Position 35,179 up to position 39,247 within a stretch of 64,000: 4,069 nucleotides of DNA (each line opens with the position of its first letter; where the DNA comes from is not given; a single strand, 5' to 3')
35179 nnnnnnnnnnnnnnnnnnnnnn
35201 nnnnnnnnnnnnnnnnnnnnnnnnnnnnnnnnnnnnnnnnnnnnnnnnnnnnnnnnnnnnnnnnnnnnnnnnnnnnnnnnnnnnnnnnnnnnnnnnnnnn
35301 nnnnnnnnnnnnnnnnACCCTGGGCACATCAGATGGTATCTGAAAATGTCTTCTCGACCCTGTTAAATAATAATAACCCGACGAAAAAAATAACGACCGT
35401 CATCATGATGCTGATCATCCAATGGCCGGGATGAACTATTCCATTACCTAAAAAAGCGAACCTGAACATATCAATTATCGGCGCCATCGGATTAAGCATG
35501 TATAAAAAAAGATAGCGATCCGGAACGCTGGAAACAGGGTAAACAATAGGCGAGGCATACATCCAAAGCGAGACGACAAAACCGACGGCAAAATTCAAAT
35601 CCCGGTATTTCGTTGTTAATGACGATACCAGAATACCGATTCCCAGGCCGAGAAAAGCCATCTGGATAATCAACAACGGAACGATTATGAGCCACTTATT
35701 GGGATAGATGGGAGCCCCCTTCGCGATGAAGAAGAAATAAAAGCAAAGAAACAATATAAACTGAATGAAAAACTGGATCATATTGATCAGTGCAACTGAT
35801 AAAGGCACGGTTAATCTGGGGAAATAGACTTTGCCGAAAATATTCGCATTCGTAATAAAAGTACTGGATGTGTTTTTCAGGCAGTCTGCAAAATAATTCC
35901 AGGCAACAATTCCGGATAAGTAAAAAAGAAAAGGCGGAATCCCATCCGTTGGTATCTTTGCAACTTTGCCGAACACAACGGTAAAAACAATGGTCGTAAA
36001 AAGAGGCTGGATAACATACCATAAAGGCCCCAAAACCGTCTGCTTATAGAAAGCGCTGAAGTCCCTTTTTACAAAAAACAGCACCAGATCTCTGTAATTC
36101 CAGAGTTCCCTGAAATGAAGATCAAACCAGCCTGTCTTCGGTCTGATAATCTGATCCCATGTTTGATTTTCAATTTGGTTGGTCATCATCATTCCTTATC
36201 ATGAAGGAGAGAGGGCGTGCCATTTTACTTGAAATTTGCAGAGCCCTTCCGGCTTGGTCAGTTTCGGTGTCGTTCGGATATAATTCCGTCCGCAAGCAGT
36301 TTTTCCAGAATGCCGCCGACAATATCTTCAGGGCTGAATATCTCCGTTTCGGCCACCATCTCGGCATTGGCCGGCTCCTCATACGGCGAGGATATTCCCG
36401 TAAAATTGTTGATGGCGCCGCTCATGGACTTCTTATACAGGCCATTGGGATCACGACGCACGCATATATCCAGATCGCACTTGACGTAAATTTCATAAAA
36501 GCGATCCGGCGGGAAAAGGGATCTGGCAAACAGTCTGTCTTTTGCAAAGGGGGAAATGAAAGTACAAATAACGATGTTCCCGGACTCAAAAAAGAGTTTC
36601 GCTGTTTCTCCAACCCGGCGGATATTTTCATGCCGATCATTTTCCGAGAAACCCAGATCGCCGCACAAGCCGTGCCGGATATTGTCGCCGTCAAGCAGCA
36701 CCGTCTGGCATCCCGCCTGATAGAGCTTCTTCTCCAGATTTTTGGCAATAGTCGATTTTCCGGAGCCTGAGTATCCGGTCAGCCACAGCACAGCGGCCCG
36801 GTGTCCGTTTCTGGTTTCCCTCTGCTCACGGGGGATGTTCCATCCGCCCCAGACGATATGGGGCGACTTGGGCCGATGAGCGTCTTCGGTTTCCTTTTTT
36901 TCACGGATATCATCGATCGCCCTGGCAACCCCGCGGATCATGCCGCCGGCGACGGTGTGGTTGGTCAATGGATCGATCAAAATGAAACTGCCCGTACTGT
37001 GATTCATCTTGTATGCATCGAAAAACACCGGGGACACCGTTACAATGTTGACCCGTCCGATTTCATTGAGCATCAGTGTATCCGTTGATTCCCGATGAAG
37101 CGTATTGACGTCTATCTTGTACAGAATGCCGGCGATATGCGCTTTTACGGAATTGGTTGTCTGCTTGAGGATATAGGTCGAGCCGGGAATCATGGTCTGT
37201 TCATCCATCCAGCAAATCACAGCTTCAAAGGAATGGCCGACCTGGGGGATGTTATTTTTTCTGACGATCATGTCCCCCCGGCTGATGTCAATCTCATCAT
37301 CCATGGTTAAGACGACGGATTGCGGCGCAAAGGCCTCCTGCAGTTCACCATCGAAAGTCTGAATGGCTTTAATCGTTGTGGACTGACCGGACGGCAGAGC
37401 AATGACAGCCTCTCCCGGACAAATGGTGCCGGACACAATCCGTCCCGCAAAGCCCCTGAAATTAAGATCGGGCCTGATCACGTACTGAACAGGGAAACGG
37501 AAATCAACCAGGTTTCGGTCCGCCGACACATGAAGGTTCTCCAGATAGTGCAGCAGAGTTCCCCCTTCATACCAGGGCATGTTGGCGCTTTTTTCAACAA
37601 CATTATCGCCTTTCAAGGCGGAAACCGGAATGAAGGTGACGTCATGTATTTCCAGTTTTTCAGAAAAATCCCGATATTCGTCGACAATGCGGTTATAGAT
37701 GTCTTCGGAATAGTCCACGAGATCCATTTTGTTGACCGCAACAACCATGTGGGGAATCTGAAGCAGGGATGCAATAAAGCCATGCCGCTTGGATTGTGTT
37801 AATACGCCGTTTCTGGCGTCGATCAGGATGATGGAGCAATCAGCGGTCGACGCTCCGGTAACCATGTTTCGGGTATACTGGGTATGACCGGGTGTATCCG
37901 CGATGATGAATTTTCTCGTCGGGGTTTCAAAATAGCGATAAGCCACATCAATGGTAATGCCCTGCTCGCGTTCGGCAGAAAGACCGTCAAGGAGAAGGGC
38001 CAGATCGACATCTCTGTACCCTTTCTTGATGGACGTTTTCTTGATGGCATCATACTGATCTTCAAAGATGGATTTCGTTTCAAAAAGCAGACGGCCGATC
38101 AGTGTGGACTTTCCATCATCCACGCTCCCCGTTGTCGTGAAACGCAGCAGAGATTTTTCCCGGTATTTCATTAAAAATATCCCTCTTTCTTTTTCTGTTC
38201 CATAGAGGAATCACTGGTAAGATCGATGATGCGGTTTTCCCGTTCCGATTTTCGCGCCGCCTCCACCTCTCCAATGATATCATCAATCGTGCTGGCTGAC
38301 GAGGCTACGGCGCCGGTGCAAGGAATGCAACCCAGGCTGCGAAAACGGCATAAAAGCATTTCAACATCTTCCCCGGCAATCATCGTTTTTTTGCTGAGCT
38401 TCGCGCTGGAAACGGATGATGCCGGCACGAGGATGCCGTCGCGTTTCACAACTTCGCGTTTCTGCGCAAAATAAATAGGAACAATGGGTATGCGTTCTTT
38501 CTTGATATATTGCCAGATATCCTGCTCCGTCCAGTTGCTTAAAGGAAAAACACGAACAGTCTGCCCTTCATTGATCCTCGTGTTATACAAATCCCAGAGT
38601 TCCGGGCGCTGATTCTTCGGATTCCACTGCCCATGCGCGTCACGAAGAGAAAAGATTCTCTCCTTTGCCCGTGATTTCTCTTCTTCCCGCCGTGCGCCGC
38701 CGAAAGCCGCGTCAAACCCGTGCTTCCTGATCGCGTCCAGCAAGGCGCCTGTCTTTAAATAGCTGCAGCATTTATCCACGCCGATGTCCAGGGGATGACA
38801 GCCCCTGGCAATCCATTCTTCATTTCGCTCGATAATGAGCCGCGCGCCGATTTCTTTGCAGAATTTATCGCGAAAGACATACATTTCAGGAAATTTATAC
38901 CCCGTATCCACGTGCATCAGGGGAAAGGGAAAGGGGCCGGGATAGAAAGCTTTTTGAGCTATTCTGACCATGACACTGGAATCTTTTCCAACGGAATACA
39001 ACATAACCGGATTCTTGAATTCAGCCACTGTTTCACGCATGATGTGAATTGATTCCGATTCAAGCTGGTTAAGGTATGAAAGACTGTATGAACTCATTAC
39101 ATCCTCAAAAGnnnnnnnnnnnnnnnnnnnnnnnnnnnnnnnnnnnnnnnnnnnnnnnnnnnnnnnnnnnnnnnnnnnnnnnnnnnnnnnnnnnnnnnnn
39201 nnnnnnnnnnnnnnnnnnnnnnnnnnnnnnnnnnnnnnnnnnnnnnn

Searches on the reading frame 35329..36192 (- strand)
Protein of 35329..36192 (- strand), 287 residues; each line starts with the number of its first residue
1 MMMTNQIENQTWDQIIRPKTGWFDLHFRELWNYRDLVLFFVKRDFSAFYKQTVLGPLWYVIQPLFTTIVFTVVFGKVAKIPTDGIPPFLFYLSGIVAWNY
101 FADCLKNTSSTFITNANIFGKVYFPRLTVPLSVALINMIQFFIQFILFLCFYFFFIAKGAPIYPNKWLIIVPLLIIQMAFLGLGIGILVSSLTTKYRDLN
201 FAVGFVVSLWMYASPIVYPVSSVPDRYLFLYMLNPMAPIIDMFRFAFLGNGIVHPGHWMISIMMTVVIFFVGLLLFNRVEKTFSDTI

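Call 19: search_protein_families(library=ncbifam, proteins=[window:35329-36192:-], max_evalue=0.001)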
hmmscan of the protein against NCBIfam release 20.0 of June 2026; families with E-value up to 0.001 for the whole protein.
window:35329-36192:- (287 aa): 3 families
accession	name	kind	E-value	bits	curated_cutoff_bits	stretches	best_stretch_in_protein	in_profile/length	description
NF050109.1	galactan_ABC_perm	equivalog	4e-19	69.2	380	1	28-277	15-262/272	galactan export ABC transporter permease subunit Wzm/RfbD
NF050053.1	CapPschTportKpsM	equivalog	2.4e-15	57.2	300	1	46-277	15-248/257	capsule polysaccharide transporter KpsM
TIGR01291.1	nodJ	subfamily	0.00047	19.8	206.65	1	171-276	142-247/253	ABC-2 type transporter, NodJ family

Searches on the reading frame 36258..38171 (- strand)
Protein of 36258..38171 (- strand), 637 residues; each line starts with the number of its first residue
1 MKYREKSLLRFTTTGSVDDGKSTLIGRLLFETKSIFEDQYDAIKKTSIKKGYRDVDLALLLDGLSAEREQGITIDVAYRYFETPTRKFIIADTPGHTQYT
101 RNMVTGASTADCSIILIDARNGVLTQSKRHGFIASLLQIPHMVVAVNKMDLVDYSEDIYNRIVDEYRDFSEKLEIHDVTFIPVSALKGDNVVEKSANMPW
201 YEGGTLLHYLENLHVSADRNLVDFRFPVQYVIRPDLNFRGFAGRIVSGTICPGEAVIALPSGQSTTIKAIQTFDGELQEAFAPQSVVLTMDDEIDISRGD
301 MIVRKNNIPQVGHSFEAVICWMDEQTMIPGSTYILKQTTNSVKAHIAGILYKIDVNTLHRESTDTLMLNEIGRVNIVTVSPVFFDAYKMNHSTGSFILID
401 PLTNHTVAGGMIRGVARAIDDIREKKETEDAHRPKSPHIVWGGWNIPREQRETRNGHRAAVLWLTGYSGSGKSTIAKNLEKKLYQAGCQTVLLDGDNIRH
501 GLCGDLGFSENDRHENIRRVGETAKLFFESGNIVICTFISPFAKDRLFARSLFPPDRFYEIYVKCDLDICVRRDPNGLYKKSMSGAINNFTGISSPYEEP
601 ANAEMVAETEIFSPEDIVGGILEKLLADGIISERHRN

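Call 19: search_protein_families(library=ncbifam, proteins=[window:36258-38171:-], max_evalue=0.001)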
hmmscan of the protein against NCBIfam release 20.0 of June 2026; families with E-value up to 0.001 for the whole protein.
window:36258-38171:- (637 aa): 43 families (the best 25 are shown)
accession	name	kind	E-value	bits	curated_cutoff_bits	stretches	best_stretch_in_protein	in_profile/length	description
NF004035.0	PRK05506.1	subfamily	8.4e-272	903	715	1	4-627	20-628/632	bifunctional sulfate adenylyltransferase subunit 1/adenylylsulfate kinase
NF003478.0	PRK05124.1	equivalog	3.8e-188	625.9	590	1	3-421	22-442/475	sulfate adenylyltransferase subunit CysN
TIGR02034.1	CysN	subfamily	5.1e-178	592.3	336.1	1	9-412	1-406/406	sulfate adenylyltransferase, large subunit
NF008969.0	PRK12317.1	subfamily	4.8e-85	285.7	502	1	5-416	4-422/426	elongation factor 1-alpha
TIGR00483.1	EF-1_alpha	equivalog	5.4e-77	259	540.1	1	4-416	3-423/427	translation elongation factor EF-1 subunit alpha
NF003013.0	PRK03846.1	subfamily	9.9e-74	247.4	163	1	435-631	4-200/202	adenylyl-sulfate kinase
TIGR00455.1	apsK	equivalog_domain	1.4e-69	233.4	138.7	1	446-625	5-184/184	adenylyl-sulfate kinase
NF004040.0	PRK05537.1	equivalog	8.6e-49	166.4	669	1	458-632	395-571/572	bifunctional sulfate adenylyltransferase/adenylylsulfate kinase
NF002059.0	PRK00889.1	subfamily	5.2e-48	163.1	244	1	458-631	4-175/177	adenylyl-sulfate kinase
NF004041.0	PRK05541.1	subfamily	2.2e-34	119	127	1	458-625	6-170/176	adenylyl-sulfate kinase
NF000766.0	PRK00049.1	subfamily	1.8e-31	109.3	449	1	4-318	8-310/396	elongation factor Tu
NF009372.0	PRK12735.1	subfamily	4.4e-30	104.8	479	1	4-317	8-309/396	elongation factor Tu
NF009373.0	PRK12736.1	subfamily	2e-29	102.6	452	1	4-318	8-308/394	elongation factor Tu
TIGR00475.1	selB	equivalog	5.7e-29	101.3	242.25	1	62-303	26-257/581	selenocysteine-specific translation elongation factor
TIGR00485.1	EF-Tu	equivalog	1.4e-28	99.8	522.4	1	4-319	8-309/394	elongation factor Tu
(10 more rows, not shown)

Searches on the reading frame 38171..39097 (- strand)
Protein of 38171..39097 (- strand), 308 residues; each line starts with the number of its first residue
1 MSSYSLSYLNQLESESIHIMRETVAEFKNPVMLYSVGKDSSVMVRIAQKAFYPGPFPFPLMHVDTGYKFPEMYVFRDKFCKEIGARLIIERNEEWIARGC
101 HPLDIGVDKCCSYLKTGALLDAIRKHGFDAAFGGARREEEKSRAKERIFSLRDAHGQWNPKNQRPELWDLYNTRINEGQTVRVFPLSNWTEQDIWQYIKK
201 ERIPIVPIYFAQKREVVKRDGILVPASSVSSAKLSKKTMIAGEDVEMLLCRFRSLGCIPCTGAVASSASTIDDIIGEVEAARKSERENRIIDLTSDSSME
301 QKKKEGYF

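Call 19: search_protein_families(library=ncbifam, proteins=[window:38171-39097:-], max_evalue=0.001)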
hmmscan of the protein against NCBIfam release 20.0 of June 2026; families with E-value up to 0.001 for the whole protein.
window:38171-39097:- (308 aa): 13 families
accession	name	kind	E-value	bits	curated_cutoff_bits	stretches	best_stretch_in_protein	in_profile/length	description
NF003587.0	PRK05253.1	subfamily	5.1e-135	449.5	195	1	3-308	3-301/301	sulfate adenylyltransferase subunit CysD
NF009214.0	PRK12563.1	equivalog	8e-133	442.7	413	1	5-308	20-317/317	sulfate adenylyltransferase subunit CysD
TIGR02039.1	CysD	subfamily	2.4e-132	441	396.6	1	9-308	1-294/294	sulfate adenylyltransferase, small subunit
NF002537.0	PRK02090.1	equivalog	2.9e-17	63.1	154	1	15-208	27-199/244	phosphoadenylyl-sulfate reductase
NF010367.0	PRK13795.1-2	equivalog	1.7e-12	46.6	456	1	7-237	221-428/584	hypothetical protein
NF010368.0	PRK13795.1-3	equivalog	8.4e-12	44.1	588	1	7-235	226-431/635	hypothetical protein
TIGR02055.1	APS_reductase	subfamily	8.3e-11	42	235.3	1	58-208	20-154/194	adenylylsulfate reductase, thioredoxin dependent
NF006351.0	PRK08576.1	equivalog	6.2e-10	38.2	290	1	7-209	216-389/436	hypothetical protein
TIGR00434.1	cysH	subfamily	1.4e-09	38.2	165.1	0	175-209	140-175/214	phosophoadenylyl-sulfate reductase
TIGR02057.1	PAPS_reductase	equivalog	2.6e-09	37.3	254.2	0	178-209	155-186/224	phosphoadenosine phosphosulfate reductase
NF010366.0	PRK13795.1-1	equivalog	2.9e-09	35.7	745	1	8-209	243-431/667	hypothetical protein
NF006327.0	PRK08557.1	equivalog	6.2e-09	35.1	366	1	7-95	157-246/415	hypothetical protein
NF007972.0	PRK10696.1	equivalog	2.6e-05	23.7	272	0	176-220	180-224/295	tRNA 2-thiocytidine(32) synthetase TtcA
